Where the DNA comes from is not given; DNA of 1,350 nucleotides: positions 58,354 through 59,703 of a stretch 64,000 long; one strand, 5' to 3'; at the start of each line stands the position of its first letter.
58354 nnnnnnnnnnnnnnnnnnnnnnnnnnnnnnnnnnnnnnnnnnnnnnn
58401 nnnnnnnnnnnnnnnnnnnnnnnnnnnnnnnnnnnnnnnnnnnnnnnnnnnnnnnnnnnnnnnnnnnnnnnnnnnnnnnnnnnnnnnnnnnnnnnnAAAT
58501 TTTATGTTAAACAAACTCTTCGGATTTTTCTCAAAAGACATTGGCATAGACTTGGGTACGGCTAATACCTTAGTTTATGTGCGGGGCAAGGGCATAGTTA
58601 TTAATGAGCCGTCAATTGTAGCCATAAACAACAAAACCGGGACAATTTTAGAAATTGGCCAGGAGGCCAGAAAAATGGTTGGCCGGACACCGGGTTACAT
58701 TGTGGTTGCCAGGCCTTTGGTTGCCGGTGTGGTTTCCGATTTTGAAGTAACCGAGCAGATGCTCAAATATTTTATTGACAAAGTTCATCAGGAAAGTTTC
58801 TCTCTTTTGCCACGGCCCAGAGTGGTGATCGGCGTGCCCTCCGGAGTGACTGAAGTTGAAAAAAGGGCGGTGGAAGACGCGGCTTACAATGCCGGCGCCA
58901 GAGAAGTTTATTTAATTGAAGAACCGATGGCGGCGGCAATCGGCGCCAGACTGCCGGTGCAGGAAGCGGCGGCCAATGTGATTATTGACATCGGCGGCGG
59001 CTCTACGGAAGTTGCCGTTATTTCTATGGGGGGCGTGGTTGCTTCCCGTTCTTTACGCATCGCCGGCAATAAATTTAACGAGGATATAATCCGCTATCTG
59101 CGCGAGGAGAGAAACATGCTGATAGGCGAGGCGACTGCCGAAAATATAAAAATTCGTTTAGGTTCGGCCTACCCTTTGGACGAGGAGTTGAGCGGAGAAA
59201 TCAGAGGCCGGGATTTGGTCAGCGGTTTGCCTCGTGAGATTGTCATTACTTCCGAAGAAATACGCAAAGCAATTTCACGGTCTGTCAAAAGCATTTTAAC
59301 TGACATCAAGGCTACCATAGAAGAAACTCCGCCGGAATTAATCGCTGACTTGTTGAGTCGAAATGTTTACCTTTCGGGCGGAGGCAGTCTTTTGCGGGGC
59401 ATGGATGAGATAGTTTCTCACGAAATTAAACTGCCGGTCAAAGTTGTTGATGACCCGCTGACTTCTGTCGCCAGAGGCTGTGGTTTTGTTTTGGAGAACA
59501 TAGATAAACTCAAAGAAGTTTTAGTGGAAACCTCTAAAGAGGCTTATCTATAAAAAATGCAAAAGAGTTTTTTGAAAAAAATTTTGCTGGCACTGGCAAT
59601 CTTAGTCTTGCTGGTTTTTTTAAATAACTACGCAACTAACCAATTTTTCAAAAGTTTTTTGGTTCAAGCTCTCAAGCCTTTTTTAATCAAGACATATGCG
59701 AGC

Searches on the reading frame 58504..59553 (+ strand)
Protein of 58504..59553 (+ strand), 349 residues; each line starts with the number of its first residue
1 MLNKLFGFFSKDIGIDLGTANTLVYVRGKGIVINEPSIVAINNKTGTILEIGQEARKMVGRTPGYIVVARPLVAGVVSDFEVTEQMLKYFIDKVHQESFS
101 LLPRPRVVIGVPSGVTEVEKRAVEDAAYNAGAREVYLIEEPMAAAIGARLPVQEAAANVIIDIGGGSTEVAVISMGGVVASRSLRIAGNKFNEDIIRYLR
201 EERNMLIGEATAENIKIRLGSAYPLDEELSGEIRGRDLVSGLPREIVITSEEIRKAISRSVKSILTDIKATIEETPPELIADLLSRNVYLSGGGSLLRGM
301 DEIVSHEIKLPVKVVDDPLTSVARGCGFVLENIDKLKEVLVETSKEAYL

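Call 95: search_protein_families(library=pfam, proteins=[window:58504-59553:+], max_evalue=0.01)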
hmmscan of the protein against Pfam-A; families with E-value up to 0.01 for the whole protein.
window:58504-59553:+ (349 aa): 9 families
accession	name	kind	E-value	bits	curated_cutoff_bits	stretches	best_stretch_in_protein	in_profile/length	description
PF06723.19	MreB_Mbl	-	1.1e-137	458.8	27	1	10-337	1-326/327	MreB/Mbl protein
PF14450.12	FtsA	-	8.9e-13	49.1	31.8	1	159-315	1-110/127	Cell division protein FtsA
PF00012.26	HSP70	-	2.1e-11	43.2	20.6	1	85-203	112-238/599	Hsp70 protein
PF00022.25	Actin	-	4.4e-11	42.5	27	2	36-202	31-190/410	Actin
PF11104.14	PilM_2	-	9e-07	28.6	27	0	145-199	168-223/340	Type IV pilus assembly protein PilM;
PF02541.22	Ppx-GppA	-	4.3e-05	23.5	27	1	145-189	101-145/285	Ppx/GppA phosphatase family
PF06277.17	EutA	-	0.00016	21.1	27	1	154-213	141-204/475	Ethanolamine utilisation protein EutA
PF25216.1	Volactin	-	0.00091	19.2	35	0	250-326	232-317/321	Volactin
PF08841.16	DDR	-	0.0012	18.3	24.6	1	140-197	117-174/328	Diol dehydratase reactivase ATPase-like domain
